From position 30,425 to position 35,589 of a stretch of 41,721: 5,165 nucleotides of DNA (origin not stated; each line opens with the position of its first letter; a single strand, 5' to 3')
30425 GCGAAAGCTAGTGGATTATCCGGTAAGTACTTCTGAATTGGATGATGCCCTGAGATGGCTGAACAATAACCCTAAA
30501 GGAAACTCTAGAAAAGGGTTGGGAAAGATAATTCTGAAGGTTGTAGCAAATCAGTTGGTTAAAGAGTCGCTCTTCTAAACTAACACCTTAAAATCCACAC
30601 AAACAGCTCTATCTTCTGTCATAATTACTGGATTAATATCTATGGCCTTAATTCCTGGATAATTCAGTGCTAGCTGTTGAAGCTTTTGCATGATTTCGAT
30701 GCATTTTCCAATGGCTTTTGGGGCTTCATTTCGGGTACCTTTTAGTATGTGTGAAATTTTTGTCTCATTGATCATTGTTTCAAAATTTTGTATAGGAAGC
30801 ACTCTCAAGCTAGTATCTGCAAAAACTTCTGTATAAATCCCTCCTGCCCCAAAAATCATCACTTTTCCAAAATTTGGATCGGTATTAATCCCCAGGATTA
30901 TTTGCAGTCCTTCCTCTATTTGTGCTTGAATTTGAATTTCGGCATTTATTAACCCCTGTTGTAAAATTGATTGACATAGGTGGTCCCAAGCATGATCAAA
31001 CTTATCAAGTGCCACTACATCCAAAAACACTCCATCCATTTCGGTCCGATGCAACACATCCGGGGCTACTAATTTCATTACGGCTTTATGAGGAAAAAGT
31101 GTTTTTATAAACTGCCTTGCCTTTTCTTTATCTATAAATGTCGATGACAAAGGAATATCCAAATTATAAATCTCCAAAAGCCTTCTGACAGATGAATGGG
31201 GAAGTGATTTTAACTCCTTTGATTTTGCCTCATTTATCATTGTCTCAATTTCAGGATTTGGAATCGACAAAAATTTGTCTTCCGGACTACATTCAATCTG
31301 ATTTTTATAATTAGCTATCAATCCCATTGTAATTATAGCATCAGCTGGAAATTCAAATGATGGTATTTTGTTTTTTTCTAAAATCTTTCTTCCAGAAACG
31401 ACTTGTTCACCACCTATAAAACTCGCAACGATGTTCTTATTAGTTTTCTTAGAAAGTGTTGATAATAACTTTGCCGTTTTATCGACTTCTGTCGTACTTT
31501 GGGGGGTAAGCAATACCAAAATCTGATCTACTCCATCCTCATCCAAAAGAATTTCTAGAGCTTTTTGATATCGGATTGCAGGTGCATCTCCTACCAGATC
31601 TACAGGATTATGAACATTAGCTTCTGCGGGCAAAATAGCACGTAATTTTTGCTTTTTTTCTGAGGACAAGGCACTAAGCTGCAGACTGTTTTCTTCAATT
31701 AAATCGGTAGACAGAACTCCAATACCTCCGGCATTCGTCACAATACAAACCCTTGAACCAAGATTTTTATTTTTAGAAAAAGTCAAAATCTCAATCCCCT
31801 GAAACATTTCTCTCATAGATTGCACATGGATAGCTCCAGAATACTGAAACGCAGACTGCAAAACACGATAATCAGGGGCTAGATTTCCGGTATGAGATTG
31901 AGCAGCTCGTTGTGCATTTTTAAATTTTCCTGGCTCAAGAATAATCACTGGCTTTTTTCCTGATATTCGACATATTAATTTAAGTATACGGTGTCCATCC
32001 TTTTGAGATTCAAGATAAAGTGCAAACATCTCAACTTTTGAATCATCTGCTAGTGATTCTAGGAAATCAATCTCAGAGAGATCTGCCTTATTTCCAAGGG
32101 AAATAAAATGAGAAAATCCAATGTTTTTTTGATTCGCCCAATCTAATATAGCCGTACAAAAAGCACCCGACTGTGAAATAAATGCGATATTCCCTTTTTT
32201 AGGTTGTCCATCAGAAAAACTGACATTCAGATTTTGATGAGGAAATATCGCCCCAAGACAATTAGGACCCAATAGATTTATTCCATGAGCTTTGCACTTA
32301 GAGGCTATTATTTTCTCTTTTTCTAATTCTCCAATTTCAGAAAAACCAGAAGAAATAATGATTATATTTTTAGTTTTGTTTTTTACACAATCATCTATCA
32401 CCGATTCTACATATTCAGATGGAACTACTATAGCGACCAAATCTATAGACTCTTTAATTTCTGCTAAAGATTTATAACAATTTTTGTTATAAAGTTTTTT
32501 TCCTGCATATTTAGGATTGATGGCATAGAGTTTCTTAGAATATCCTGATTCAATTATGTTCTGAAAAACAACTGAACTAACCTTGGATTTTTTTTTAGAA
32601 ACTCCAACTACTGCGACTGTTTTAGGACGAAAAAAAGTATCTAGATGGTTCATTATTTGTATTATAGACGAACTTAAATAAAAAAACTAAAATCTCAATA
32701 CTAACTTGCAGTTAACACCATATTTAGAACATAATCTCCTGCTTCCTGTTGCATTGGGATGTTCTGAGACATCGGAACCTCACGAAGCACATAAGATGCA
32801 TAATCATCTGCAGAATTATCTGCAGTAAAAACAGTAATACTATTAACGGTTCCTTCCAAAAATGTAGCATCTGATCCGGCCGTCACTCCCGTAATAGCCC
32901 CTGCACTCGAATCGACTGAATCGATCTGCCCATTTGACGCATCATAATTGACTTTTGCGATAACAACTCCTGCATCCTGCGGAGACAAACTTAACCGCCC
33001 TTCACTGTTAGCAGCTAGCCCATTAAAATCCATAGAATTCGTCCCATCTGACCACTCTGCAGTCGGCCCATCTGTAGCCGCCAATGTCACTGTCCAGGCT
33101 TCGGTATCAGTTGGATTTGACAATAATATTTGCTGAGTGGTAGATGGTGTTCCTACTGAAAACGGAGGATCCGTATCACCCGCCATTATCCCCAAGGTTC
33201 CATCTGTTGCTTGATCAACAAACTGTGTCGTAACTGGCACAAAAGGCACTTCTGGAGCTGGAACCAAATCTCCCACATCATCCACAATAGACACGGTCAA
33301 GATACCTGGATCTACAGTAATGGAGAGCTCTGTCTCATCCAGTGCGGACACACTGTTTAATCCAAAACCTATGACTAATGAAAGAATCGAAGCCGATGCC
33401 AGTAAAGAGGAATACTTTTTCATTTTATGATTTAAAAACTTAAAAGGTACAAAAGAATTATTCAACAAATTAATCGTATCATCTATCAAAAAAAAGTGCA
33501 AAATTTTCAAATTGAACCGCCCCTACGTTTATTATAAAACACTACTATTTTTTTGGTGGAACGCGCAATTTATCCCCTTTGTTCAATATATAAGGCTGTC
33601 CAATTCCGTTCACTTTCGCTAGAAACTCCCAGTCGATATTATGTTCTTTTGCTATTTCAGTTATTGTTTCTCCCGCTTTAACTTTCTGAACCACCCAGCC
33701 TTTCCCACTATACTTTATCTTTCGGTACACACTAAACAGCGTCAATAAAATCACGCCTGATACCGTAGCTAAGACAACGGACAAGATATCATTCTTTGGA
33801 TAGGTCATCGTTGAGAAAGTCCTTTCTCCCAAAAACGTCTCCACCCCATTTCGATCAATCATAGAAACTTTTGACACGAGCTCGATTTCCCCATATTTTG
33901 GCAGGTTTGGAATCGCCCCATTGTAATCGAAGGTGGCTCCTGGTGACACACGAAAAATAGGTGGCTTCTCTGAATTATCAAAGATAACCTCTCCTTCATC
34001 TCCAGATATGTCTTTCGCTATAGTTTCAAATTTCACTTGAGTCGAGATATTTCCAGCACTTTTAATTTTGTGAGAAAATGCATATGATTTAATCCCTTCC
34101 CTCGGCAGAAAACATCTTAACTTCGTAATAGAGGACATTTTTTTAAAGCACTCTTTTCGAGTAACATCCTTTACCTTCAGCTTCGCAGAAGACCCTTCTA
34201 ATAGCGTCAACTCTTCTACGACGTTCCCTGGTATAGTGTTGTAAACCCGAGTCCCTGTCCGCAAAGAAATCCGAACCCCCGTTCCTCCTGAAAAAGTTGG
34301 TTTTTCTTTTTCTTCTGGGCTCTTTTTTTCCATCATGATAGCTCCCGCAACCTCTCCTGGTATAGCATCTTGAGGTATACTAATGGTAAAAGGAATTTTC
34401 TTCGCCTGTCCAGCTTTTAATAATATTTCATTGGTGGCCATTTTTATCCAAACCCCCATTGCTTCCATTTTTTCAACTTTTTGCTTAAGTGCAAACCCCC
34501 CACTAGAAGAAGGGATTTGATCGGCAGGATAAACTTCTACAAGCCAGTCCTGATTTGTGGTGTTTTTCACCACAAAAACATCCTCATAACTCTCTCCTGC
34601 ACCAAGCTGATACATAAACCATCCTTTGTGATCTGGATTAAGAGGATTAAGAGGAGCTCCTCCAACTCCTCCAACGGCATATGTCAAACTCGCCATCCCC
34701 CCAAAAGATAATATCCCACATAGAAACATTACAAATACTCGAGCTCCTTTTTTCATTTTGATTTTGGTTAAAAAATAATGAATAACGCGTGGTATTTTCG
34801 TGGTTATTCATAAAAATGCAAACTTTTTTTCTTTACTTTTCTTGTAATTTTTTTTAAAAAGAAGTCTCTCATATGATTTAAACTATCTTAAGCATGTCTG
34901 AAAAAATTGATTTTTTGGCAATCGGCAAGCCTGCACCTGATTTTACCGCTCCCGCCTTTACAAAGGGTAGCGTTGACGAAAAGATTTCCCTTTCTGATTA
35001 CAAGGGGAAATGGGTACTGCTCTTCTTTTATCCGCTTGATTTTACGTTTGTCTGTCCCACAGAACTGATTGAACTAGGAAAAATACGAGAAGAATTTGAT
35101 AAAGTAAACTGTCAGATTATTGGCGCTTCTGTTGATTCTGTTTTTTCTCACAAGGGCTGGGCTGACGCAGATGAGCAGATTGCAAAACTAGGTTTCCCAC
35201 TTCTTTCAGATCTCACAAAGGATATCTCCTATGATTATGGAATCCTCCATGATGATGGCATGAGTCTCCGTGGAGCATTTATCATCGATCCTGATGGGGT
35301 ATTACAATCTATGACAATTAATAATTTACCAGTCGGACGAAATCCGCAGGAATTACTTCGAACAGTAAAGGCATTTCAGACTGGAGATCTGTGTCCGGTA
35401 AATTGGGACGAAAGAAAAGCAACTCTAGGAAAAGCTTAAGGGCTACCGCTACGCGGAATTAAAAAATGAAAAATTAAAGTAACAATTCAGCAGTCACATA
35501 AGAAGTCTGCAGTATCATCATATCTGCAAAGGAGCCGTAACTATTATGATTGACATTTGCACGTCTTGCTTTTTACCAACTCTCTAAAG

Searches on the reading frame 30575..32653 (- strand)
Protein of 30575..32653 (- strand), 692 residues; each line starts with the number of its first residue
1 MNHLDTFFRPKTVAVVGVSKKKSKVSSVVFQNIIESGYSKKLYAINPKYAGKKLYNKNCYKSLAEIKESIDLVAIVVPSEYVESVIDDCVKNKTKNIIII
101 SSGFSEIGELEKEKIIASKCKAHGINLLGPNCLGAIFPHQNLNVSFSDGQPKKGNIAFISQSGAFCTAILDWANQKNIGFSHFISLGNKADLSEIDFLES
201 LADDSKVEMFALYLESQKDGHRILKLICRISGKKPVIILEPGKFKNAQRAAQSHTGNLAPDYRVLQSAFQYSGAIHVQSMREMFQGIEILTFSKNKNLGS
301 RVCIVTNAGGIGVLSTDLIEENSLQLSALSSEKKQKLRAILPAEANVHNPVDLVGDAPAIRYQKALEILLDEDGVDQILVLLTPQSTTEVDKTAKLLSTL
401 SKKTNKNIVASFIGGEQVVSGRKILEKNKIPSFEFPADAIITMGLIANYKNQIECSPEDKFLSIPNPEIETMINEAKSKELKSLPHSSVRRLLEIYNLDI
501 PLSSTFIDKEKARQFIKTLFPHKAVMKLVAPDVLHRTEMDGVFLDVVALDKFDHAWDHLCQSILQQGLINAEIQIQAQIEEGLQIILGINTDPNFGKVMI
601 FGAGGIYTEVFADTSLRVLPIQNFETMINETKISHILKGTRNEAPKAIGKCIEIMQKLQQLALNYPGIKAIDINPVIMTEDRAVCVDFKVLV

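Call 17: search_protein_families(library=pfam, proteins=[window:30575-32653:-], max_evalue=0.001)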
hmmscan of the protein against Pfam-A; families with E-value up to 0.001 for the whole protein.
window:30575-32653:- (692 aa): 5 families
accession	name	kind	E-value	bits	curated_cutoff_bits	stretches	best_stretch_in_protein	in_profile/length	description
PF13607.11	Succ_CoA_lig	-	1.9e-46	157.7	27.4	1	153-289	1-137/138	Succinyl-CoA ligase like flavodoxin domain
PF13549.11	ATP-grasp_5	-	1.7e-42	145.7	27.6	1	476-691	2-220/221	ATP-grasp domain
PF13380.12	CoA_binding_2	-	6.8e-21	75.3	22.8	1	11-136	1-114/116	CoA binding domain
PF02629.25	CoA_binding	-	6.1e-15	56.2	22.3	1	10-103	3-97/97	CoA binding domain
PF19045.5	Ligase_CoA_2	-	4.2e-11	43.6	23.7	1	302-442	1-146/162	Ligase-CoA domain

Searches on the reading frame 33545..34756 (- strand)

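Call 17: search_protein_families(library=pfam, proteins=[window:33545-34756:-], max_evalue=0.001)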
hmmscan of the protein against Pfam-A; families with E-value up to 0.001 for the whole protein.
window:33545-34756:- (403 aa): 2 families
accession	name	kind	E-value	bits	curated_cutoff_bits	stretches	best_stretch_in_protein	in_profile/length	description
PF06030.18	WxLIP_PGBD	-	2.3e-09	37.8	27.3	1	43-143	15-120/121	WxL Interacting Protein, peptidoglycan binding domain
PF01476.26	LysM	-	3.7e-08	33.6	20.9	1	358-400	2-43/43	LysM domain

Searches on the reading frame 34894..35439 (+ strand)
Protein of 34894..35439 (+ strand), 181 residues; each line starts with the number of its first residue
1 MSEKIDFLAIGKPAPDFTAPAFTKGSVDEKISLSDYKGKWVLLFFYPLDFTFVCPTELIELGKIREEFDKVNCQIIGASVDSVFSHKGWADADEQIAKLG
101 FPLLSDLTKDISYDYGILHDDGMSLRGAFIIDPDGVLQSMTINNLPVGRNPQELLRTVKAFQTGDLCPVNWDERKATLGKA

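Call 17: search_protein_families(library=pfam, proteins=[window:34894-35439:+], max_evalue=0.001)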
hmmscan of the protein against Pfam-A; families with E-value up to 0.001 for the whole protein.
window:34894-35439:+ (181 aa): 2 families
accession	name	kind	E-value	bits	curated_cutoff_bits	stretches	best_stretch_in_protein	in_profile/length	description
PF00578.27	AhpC-TSA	-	2.4e-39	134.5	26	1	10-139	1-123/124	AhpC/TSA family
PF08534.16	Redoxin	-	1.2e-13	51.6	26.6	1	11-144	3-135/148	Redoxin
